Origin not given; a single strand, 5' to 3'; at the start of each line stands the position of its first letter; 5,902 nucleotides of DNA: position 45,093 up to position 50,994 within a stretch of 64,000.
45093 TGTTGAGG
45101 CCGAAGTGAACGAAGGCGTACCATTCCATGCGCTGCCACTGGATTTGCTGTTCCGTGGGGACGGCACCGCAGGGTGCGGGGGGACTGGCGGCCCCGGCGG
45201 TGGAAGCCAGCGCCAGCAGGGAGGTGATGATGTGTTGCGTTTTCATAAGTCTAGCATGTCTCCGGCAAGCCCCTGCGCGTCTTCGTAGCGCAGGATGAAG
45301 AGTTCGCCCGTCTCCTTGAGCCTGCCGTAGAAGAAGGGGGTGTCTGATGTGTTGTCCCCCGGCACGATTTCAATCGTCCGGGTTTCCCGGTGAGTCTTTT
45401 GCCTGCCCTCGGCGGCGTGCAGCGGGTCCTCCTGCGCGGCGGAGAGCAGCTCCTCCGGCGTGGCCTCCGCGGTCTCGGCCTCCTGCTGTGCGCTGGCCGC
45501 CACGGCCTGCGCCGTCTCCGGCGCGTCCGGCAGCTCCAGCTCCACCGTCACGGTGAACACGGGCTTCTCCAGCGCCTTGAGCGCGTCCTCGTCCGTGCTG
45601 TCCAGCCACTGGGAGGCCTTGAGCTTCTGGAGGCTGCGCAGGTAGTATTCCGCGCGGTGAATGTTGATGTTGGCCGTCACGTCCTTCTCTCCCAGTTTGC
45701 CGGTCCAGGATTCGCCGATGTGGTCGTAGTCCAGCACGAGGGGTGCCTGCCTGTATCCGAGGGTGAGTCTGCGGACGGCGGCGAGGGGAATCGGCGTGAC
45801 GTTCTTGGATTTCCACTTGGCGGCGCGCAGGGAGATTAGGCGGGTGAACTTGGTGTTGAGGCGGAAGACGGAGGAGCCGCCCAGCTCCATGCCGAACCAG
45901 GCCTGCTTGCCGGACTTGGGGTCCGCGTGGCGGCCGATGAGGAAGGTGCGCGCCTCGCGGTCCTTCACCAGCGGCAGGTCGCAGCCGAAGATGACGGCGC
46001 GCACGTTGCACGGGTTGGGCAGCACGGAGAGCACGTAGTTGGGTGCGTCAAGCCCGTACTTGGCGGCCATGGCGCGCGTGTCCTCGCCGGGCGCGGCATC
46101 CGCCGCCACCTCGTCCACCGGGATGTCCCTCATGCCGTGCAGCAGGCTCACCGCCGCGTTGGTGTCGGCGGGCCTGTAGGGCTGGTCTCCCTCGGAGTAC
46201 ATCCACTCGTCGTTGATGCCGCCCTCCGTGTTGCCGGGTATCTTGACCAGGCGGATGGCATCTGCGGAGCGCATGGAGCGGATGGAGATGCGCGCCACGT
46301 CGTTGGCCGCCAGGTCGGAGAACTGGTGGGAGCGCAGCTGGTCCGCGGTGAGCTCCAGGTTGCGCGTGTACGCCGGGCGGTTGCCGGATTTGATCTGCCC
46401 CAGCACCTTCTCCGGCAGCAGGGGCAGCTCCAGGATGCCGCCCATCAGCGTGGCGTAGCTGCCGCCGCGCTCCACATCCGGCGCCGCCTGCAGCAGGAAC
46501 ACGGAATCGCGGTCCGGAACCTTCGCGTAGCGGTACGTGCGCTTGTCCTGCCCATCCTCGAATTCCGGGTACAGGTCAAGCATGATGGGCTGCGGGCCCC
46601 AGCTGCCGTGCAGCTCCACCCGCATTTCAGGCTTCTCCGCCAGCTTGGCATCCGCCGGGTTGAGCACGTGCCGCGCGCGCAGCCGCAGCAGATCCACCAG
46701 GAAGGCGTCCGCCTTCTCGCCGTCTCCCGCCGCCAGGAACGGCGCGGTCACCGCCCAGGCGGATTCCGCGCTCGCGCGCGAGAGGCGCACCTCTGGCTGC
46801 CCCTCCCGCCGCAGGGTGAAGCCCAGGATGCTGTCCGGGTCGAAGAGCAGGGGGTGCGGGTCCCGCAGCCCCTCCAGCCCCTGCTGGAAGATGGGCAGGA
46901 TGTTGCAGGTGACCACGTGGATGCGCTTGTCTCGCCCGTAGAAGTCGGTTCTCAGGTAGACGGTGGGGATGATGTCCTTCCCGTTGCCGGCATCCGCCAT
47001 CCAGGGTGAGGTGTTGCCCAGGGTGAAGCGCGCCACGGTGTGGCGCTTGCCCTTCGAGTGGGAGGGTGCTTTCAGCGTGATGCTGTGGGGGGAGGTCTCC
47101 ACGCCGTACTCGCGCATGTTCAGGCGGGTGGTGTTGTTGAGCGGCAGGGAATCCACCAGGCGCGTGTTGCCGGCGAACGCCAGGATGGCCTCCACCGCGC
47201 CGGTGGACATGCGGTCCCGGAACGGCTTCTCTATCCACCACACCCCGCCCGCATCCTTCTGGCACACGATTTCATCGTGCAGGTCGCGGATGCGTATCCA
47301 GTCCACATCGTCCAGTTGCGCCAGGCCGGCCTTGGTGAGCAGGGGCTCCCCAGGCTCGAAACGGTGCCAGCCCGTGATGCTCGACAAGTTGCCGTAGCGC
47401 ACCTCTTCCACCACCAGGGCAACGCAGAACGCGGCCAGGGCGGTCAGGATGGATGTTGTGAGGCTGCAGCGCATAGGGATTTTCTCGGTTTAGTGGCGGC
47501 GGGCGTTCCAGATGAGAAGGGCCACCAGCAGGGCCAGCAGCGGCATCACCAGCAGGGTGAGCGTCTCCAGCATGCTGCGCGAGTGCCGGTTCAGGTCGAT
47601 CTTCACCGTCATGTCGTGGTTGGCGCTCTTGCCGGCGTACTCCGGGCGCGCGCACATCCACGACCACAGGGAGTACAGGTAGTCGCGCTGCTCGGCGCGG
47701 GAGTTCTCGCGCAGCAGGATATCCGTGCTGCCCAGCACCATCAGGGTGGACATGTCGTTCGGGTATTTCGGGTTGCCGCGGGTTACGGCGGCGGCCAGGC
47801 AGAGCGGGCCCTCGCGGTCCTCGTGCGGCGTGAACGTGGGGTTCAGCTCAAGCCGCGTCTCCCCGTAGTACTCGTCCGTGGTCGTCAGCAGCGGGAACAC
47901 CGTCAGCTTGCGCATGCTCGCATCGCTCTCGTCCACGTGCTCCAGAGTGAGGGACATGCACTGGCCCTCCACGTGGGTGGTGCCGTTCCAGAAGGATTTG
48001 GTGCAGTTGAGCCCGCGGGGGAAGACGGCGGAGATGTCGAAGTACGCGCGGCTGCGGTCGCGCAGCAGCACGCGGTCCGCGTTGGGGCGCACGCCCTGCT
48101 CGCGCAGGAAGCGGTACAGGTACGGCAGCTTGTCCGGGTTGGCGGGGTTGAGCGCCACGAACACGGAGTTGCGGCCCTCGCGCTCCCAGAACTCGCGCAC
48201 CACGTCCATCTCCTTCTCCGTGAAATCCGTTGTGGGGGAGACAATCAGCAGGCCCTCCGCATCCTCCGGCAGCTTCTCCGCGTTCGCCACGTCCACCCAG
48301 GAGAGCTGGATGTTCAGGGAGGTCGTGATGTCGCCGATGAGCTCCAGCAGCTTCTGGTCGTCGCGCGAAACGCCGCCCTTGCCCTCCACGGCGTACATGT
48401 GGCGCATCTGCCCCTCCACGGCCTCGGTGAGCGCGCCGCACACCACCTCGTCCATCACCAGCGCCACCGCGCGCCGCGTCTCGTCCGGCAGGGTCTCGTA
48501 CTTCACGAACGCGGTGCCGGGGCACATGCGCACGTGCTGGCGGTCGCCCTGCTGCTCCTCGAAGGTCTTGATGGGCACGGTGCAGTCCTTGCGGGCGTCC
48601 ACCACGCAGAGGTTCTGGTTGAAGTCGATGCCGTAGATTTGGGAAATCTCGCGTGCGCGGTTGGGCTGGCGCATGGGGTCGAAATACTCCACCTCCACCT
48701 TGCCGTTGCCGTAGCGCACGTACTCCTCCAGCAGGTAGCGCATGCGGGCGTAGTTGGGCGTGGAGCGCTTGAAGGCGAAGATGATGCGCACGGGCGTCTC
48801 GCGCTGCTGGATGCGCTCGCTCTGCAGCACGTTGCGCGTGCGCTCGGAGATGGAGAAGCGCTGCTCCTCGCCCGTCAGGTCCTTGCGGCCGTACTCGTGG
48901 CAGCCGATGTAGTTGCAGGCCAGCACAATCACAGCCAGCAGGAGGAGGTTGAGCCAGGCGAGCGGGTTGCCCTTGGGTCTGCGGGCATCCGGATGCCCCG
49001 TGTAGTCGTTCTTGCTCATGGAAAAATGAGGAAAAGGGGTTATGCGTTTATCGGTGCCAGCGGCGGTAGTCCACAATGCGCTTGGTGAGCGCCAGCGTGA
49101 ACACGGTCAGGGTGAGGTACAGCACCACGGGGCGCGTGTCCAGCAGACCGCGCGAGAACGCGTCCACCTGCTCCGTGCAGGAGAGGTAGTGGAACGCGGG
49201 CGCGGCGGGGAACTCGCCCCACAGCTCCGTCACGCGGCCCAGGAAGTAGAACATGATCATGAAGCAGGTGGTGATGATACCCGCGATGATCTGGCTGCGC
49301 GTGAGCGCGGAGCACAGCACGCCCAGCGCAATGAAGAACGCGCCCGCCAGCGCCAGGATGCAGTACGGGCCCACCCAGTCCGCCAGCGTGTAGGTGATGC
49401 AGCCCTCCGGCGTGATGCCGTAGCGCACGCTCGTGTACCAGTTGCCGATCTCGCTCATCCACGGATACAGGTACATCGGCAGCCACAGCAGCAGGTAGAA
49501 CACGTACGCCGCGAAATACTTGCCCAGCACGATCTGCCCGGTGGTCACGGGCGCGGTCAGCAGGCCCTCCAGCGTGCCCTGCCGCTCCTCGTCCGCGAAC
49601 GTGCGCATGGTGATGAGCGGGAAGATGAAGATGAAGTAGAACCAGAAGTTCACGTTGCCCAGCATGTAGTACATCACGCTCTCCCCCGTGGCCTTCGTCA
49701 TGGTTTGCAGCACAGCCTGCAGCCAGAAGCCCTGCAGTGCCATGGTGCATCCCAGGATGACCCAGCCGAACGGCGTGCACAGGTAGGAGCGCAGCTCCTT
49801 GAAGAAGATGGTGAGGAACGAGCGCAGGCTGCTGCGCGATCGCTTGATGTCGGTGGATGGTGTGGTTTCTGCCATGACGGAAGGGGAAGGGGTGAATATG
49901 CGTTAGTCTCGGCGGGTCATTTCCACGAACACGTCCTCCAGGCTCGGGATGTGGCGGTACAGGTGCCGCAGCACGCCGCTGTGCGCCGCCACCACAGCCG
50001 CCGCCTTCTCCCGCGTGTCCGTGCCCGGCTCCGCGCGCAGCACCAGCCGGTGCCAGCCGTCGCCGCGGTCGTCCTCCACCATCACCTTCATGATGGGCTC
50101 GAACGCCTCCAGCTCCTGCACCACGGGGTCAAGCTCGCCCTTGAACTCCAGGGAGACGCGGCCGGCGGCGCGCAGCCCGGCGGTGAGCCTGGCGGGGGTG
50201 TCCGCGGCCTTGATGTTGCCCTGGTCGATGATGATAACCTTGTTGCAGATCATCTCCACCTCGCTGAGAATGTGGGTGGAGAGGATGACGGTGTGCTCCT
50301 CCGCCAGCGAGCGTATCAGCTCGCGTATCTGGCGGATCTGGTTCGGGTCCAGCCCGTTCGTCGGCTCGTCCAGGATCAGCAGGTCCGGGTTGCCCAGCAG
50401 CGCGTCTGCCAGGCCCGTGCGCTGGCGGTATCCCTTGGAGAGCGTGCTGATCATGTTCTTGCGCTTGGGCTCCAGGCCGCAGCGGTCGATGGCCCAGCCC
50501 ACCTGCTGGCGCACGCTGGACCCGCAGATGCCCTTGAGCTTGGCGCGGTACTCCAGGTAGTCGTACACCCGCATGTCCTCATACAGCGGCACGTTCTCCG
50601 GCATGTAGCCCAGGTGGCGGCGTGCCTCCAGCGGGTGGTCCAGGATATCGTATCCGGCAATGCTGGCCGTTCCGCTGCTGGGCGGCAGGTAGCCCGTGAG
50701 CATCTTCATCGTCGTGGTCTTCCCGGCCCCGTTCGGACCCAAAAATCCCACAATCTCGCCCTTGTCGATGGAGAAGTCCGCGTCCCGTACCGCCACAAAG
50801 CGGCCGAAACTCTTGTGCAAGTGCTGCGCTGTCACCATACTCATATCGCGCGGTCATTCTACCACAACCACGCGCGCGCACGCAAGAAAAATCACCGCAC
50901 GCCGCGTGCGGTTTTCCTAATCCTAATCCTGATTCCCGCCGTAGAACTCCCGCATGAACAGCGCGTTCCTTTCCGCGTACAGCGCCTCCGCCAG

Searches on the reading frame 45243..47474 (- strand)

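Call 80: search_protein_families(library=pfam, proteins=[window:45243-47474:-], max_evalue=0.00001)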
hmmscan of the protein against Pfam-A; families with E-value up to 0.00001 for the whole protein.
window:45243-47474:- (743 aa): 1 family
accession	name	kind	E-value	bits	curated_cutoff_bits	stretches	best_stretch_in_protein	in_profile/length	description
PF14238.11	DUF4340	-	2.5e-19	70.7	25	1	435-635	10-180/183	Domain of unknown function (DUF4340)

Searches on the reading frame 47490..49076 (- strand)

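Call 80: search_protein_families(library=pfam, proteins=[window:47490-49076:-], max_evalue=0.00001)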
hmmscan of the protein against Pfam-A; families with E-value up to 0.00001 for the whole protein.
window:47490-49076:- (528 aa): 2 families
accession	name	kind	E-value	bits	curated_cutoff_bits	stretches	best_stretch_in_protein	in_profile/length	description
PF23357.1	DUF7088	-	6.6e-12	46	27.8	1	70-151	1-81/105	Domain of unknown function (DUF7088)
PF09822.16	ABC_transp_aux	-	8.4e-09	35.5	34.7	1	258-337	31-120/288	ABC-type uncharacterized transport system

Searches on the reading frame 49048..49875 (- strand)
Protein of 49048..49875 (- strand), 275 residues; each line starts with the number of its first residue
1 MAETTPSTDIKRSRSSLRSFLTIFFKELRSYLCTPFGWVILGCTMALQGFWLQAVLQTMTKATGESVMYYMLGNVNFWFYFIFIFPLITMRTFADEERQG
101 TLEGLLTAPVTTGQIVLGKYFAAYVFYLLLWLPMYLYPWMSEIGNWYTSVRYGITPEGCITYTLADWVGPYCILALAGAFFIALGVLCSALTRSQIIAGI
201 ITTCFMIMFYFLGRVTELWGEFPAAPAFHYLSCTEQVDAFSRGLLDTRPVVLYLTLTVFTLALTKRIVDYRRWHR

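Call 80: search_protein_families(library=pfam, proteins=[window:49048-49875:-], max_evalue=0.00001)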
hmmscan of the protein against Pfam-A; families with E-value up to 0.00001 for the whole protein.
window:49048-49875:- (275 aa): 4 families
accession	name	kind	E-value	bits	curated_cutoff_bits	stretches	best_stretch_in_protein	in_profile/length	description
PF12698.13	ABC2_membrane_3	-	3.2e-10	40.1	31.6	1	62-213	155-288/347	ABC-2 family transporter protein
PF12679.13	ABC2_membrane_2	-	5.3e-09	36.2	27.2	1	85-214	82-200/283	ABC-2 family transporter protein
PF12730.13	ABC2_membrane_4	-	1.1e-08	35.7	27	1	38-207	16-177/179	ABC-2 family transporter protein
PF13346.12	ABC2_membrane_5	-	9.5e-07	29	25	1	67-263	25-192/205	ABC-2 family transporter protein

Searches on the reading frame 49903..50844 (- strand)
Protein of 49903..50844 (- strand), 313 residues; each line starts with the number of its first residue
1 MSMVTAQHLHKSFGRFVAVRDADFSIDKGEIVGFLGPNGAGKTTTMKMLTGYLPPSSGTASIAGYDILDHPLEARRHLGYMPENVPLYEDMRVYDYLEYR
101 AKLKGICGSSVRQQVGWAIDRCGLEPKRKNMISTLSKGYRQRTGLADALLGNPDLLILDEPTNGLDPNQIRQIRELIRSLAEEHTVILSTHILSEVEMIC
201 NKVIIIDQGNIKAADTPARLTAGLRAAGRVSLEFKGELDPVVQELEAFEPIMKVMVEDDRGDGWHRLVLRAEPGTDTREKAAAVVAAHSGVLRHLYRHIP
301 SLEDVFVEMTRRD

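Call 80: search_protein_families(library=pfam, proteins=[window:49903-50844:-], max_evalue=0.00001)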
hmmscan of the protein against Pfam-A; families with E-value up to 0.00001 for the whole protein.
window:49903-50844:- (313 aa): 2 families
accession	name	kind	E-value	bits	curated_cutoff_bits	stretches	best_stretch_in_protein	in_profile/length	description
PF00005.33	ABC_tran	-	1.4e-29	103.8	25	1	20-163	2-137/137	ABC transporter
PF13304.12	AAA_21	-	1.4e-13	52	27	1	135-194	238-301/304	AAA domain, putative AbiEii toxin, Type IV TA system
